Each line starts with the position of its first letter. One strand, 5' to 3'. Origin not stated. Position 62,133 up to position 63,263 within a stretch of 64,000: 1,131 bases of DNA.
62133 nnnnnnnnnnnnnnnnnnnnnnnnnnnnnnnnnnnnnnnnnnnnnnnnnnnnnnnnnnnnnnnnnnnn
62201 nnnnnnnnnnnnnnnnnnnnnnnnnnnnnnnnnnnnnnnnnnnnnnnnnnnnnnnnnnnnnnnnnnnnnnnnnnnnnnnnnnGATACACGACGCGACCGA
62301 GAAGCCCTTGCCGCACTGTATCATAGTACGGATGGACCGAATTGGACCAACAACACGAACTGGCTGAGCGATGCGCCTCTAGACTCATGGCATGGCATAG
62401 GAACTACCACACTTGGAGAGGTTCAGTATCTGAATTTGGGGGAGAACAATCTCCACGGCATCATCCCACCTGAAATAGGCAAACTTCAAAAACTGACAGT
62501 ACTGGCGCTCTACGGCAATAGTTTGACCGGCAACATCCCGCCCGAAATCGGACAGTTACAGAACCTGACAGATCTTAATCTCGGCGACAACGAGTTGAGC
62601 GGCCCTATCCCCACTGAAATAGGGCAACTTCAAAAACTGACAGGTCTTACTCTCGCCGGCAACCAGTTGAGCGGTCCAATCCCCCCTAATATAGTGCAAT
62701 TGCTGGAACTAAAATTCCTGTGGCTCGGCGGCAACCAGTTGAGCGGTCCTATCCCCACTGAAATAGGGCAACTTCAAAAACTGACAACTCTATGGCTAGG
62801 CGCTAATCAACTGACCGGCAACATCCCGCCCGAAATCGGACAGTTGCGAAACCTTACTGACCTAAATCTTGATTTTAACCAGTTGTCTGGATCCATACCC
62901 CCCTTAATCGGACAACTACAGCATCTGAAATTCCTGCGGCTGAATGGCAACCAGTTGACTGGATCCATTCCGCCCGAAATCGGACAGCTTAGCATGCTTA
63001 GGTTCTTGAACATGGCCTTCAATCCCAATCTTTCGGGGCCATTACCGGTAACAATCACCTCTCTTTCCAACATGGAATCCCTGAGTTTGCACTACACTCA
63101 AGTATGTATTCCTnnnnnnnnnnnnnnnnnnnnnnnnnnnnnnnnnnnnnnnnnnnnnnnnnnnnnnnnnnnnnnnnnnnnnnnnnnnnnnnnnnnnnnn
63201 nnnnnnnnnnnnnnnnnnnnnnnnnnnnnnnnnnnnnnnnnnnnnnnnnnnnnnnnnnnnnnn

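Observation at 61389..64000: Low-GC, IS-adjacent giant lipoprotein combining Big_2 x3, plant-specific-type LRRs (~10) and a metzincin (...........) protease domain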

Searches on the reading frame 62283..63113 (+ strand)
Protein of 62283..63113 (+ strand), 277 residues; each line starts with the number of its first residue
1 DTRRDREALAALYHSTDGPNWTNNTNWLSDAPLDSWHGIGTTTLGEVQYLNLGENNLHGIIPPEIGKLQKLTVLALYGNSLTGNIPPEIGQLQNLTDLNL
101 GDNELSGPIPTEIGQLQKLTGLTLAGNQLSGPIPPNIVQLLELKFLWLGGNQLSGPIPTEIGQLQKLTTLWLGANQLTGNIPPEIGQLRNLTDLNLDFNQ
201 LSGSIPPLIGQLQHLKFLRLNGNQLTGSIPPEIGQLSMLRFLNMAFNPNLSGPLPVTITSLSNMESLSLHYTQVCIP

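Call 49: find_homologous_proteins(query=window:62283-63113:+, max_evalue=1e-20)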
Query window:62283-63113:+ (277 aa): 4210 proteins with E <= 1e-20 among 8000 candidates; the best 120 are listed.
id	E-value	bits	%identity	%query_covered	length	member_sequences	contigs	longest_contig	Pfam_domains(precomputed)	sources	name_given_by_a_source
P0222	1.1e-103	365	51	73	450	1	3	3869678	PF23598.2,PF00560.40,PF12799.14,PF13855.13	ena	-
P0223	6.5e-98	346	49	95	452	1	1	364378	PF23598.2,PF26182.1,PF02369.23,PF25019.1,PF00560.40,PF12799.14,PF22359.3,PF02368.25,PF13855.13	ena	-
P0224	7.5e-98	346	42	99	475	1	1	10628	PF23598.2,PF00560.40,PF12799.14,PF02368.25,PF13855.13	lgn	-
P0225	3.4e-97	343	45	91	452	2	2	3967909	PF23598.2,PF25019.1,PF00560.40,PF12799.14,PF13855.13,PF23211.1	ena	-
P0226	4.1e-97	343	40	95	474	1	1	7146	PF23598.2,PF26696.1,PF00560.40,PF12799.14,PF13855.13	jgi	jgi:Leucine-rich repeat (LRR) protein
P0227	1.2e-96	342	46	90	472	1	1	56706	PF23598.2,PF24758.2,PF25019.1,PF00560.40,PF12799.14,PF25013.1,PF13855.13,PF23211.1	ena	-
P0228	3.1e-96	340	54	56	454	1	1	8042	PF23598.2,PF24758.2,PF25019.1,PF00560.40,PF12799.14,PF13855.13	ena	-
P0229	2.1e-93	331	42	88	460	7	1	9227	PF23598.2,PF24758.2,PF00560.40,PF12799.14,PF13855.13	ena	-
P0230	1.0e-91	325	52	73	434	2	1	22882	PF23598.2,PF24758.2,PF25019.1,PF00560.40,PF12799.14,PF13855.13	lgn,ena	-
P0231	2.3e-90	321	46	79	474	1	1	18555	PF23598.2,PF00560.40,PF12799.14,PF13855.13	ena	-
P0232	1.6e-88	315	44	98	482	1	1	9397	PF23598.2,PF00560.40,PF12799.14,PF13855.13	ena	-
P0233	1.8e-88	315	48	98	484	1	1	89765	PF23598.2,PF24141.2,PF25019.1,PF00560.40,PF12799.14,PF13855.13,PF23211.1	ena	-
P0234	1.8e-87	312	46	86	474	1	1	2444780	PF23598.2,PF24758.2,PF25019.1,PF00560.40,PF12799.14,PF13855.13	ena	-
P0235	1.1e-86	309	47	100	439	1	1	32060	PF23598.2,PF24758.2,PF26769.1,PF00560.40,PF12799.14,PF13855.13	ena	-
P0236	1.4e-86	309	42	97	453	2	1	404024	PF23598.2,PF26769.1,PF25019.1,PF00560.40,PF12799.14,PF13855.13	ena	-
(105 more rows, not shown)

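Call 51: find_encoding_contigs(protein=P0225, flank=6000, max_places=2)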
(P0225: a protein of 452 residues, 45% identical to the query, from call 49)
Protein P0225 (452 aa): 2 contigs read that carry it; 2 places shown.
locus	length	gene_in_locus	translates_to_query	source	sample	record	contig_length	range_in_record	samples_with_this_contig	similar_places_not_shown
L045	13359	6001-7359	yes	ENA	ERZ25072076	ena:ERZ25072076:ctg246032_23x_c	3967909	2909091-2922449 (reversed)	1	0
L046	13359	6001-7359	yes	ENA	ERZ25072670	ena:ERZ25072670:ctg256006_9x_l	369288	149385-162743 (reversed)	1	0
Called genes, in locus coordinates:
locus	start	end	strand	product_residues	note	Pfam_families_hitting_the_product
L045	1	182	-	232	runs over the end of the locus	PF00872:Transposase_mut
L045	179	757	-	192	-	PF13358:DDE_3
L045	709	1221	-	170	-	PF13384:HTH_23, PF13518:HTH_28, PF13551:HTH_29, PF00376:MerR (faint), PF13565:HTH_32, PF13592:HTH_33 (weak)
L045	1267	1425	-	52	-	-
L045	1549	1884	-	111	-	-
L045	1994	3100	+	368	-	PF01408:GFO_IDH_MocA, PF02894:GFO_IDH_MocA_C (weak), PF22725:GFO_IDH_MocA_C3 (weak)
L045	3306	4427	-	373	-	PF02746:MR_MLE_N, PF13378:MR_MLE_C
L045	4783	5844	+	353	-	PF01548:DEDD_Tnp_IS110, PF02371:Transposase_20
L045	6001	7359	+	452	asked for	PF23211:LRR_LRWD1 (faint), PF25019:LRR_R13L1-DRL21 (faint), PF00560:LRR_1 (faint), PF12799:LRR_4 (faint), PF23598:LRR_14, PF13855:LRR_8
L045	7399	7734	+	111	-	-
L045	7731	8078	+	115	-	-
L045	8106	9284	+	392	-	PF18731:HEPN_Swt1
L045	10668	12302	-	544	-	-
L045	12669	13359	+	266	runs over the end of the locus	PF05721:PhyH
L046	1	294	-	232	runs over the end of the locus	PF00872:Transposase_mut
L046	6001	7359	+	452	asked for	PF23211:LRR_LRWD1 (faint), PF25019:LRR_R13L1-DRL21 (faint), PF00560:LRR_1 (faint), PF12799:LRR_4 (faint), PF23598:LRR_14, PF13855:LRR_8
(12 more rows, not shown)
